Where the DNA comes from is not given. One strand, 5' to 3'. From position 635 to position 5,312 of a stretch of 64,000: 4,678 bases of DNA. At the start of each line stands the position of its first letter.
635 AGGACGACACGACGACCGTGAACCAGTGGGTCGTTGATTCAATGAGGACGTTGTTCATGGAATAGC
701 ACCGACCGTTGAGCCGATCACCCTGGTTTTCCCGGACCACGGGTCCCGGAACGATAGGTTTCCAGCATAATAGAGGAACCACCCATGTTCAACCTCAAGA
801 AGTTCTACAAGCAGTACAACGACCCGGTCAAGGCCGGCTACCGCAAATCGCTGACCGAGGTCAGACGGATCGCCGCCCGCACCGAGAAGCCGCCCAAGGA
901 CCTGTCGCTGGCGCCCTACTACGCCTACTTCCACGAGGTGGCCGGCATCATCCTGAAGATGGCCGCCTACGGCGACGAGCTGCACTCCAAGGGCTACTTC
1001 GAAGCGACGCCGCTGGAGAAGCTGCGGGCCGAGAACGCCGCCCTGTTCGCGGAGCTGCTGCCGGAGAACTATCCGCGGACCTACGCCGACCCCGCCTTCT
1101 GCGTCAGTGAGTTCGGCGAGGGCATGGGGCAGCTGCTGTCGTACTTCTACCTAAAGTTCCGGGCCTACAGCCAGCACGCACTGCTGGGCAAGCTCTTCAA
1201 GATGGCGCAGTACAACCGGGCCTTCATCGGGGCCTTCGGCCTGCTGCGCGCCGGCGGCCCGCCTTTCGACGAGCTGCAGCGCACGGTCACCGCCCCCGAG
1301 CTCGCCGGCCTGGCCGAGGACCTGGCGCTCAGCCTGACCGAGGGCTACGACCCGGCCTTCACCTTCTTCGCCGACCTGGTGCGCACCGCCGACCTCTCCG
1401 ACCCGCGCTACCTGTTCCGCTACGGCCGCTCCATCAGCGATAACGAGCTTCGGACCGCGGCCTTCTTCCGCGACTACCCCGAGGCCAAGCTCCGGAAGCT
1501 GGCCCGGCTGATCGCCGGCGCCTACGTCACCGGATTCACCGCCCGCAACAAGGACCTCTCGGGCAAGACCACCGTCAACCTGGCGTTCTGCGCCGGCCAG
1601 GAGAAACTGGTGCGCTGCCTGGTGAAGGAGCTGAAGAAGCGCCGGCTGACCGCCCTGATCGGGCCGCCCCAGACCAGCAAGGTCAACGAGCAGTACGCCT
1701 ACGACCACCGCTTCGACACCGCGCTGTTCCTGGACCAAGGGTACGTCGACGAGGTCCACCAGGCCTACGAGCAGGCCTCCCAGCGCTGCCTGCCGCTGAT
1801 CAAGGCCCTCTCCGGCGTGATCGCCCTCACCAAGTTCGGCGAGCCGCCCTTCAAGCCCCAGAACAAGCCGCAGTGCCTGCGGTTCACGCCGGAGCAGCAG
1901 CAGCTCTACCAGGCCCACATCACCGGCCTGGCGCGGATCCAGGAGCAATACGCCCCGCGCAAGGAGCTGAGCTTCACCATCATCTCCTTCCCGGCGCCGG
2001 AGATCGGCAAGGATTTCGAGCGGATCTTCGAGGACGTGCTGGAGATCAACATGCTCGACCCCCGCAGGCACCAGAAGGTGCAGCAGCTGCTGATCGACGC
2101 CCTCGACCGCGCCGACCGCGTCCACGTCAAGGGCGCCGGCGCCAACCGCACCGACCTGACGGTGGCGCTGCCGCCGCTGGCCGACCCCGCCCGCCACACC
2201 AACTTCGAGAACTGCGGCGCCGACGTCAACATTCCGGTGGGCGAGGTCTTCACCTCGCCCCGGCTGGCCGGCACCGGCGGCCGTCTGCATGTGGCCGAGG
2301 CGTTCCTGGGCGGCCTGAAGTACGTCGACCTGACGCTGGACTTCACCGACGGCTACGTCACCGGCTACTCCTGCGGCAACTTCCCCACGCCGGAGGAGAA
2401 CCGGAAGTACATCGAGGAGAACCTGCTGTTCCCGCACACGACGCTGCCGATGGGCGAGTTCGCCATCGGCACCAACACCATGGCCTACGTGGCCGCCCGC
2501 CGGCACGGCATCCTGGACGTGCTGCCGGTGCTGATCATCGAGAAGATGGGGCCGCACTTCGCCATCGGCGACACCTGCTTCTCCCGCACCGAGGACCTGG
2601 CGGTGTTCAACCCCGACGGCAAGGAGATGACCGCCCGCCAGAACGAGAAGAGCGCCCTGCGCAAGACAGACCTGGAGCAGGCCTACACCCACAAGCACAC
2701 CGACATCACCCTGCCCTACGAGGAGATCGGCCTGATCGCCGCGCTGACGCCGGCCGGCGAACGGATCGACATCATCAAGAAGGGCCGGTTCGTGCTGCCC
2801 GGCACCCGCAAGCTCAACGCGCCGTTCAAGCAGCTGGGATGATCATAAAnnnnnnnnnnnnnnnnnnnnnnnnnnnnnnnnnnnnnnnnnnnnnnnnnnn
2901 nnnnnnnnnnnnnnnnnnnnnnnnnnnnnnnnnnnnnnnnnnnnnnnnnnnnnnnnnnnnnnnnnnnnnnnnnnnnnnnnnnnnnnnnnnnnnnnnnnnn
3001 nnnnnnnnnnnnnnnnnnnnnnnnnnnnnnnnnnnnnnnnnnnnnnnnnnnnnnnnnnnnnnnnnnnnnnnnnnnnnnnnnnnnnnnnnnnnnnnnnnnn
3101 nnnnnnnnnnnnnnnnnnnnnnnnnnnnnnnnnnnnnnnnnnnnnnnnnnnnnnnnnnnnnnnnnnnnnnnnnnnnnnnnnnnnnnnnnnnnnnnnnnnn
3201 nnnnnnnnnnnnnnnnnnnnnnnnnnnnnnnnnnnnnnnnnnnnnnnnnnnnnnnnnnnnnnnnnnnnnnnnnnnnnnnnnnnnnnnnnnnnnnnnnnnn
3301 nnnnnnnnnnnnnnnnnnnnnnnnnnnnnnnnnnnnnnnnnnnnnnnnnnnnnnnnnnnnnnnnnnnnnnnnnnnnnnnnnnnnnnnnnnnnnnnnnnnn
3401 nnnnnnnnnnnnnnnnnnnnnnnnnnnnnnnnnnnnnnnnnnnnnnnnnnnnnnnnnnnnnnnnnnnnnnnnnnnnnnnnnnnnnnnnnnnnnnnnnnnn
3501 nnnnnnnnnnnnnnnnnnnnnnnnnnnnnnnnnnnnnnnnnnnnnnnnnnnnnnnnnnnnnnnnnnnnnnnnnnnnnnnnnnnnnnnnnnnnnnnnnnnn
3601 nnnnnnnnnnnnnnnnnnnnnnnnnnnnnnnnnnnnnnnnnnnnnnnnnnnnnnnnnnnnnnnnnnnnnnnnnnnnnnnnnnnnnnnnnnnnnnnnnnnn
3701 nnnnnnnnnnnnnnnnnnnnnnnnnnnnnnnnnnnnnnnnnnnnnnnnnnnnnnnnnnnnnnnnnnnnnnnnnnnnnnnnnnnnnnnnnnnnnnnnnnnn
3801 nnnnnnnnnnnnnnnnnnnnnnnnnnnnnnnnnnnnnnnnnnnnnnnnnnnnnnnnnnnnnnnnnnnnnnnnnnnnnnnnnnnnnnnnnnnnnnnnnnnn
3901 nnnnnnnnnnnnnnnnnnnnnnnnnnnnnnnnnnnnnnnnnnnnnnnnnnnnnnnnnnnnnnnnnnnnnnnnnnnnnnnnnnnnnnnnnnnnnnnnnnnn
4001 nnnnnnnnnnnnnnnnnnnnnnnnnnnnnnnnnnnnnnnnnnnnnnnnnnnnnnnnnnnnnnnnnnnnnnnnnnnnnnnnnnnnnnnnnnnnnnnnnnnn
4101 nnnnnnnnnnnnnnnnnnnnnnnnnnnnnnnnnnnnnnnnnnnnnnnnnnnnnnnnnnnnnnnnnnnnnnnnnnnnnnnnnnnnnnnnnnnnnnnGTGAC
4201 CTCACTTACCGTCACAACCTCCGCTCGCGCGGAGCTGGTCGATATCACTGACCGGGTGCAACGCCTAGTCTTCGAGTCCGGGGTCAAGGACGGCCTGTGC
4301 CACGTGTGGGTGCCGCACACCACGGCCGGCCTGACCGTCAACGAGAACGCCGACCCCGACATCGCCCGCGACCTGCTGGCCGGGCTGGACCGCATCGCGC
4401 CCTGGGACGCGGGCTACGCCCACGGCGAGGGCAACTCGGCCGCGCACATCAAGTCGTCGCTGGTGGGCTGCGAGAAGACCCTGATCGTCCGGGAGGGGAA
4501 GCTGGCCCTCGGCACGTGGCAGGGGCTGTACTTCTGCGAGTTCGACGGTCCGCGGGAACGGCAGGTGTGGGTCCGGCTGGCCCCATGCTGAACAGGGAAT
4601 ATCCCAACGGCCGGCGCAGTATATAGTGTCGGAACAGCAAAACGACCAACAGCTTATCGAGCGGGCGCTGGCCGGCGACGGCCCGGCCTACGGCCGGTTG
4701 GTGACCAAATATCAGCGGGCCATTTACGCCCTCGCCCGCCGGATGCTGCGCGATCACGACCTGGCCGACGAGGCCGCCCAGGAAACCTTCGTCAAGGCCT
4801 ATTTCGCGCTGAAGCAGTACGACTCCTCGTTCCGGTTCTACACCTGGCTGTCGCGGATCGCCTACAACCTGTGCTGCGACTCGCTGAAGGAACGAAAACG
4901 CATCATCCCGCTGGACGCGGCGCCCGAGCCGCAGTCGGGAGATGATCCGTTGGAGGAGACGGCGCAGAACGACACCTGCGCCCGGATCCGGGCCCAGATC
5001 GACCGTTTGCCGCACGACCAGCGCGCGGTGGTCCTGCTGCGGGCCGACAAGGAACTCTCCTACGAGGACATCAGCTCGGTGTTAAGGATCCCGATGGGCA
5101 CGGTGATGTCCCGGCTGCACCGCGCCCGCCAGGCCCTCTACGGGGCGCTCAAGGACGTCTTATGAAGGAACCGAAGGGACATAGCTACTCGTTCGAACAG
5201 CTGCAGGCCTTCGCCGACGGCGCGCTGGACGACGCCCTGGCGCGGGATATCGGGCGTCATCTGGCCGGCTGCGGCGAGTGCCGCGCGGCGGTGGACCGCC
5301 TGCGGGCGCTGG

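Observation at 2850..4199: Compositionally chimeric secreted serpin fused to a CarbopepD-like N-terminal domain; predicted P1 Lys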

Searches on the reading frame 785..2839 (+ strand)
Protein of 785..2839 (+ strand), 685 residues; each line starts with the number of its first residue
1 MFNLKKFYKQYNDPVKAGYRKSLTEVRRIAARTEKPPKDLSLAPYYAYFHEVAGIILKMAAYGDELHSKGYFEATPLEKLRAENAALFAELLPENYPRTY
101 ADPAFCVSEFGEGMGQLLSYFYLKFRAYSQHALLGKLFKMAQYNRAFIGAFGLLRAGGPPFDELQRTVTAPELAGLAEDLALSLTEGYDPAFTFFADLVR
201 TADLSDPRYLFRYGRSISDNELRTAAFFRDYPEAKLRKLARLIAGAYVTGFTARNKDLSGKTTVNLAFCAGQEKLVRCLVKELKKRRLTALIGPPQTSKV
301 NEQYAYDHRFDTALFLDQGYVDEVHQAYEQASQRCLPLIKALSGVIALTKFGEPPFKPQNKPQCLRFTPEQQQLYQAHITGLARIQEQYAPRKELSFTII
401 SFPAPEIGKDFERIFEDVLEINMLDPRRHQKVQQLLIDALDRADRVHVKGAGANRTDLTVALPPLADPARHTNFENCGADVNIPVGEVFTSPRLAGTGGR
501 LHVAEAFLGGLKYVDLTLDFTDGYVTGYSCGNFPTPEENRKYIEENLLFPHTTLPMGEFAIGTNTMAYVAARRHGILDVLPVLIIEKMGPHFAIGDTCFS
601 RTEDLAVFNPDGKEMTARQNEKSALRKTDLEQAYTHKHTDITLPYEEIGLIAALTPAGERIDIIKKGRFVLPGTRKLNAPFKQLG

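Call 3: search_protein_families(library=pfam, proteins=[window:785-2839:+], max_evalue=0.1)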
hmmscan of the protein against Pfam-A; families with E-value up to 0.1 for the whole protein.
window:785-2839:+ (685 aa): 1 family
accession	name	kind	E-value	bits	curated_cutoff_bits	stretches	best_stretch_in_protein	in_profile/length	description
PF02073.20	Peptidase_M29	-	4.5e-08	32.8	27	1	374-601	116-353/406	Thermophilic metalloprotease (M29)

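Call 4: search_protein_families(library=ncbifam, proteins=[window:785-2839:+], max_evalue=0.1)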
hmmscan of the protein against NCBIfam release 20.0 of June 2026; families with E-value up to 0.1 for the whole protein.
window:785-2839:+ (685 aa): 0 families

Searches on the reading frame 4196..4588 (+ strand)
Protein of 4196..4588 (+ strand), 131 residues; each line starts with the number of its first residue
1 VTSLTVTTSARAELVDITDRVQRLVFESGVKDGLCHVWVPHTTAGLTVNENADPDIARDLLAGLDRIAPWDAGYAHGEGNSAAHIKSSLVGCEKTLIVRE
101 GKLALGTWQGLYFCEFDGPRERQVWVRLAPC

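Call 3: search_protein_families(library=pfam, proteins=[window:4196-4588:+], max_evalue=0.1)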
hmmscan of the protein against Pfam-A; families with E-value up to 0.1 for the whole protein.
window:4196-4588:+ (131 aa): 1 family
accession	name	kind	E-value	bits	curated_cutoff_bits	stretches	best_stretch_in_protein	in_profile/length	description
PF01894.22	UPF0047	-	2.4e-44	150.6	27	1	16-127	1-116/117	Uncharacterised protein family UPF0047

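Call 4: search_protein_families(library=ncbifam, proteins=[window:4196-4588:+], max_evalue=0.1)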
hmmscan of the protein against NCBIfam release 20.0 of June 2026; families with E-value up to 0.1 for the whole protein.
window:4196-4588:+ (131 aa): 1 family
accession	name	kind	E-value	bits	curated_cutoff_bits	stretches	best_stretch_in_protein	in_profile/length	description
TIGR00149.1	TIGR00149_YjbQ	hypoth_equivalog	5.5e-48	162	67.75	1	4-128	3-129/132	secondary thiamine-phosphate synthase enzyme YjbQ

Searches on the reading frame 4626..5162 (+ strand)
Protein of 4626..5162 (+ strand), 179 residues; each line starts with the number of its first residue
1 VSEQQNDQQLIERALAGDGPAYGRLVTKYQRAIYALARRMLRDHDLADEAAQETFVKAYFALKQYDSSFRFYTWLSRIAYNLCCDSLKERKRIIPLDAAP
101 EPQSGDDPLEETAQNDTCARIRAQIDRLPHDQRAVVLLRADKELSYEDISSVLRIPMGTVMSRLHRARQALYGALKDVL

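Call 3: search_protein_families(library=pfam, proteins=[window:4626-5162:+], max_evalue=0.1)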
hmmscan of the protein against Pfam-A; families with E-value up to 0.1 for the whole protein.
window:4626-5162:+ (179 aa): 8 families
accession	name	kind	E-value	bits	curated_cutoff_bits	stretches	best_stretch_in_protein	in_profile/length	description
PF04542.20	Sigma70_r2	-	9.6e-17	61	24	1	25-92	1-70/71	Sigma-70 region 2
PF08281.18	Sigma70_r4_2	-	2.2e-15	56.5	25.7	1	120-171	3-54/54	Sigma-70, region 4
PF04545.22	Sigma70_r4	-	2.1e-09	37.2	24.1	1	125-171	2-48/50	Sigma-70, region 4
PF12645.13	HTH_16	-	0.0015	19.1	22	1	9-45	2-38/65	Helix-turn-helix domain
PF13384.12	HTH_23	-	0.0022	18.2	24.6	1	131-167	5-41/50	Homeodomain-like domain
PF07638.17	Sigma70_ECF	-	0.034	14.5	21.1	0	124-173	132-181/185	ECF sigma factor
PF13191.12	AAA_16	-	0.065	14.2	32.6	0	49-137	51-136/167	AAA ATPase domain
PF14304.11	CSTF_C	-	0.067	13.3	24.3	0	123-136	18-31/41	Transcription termination and cleavage factor C-terminal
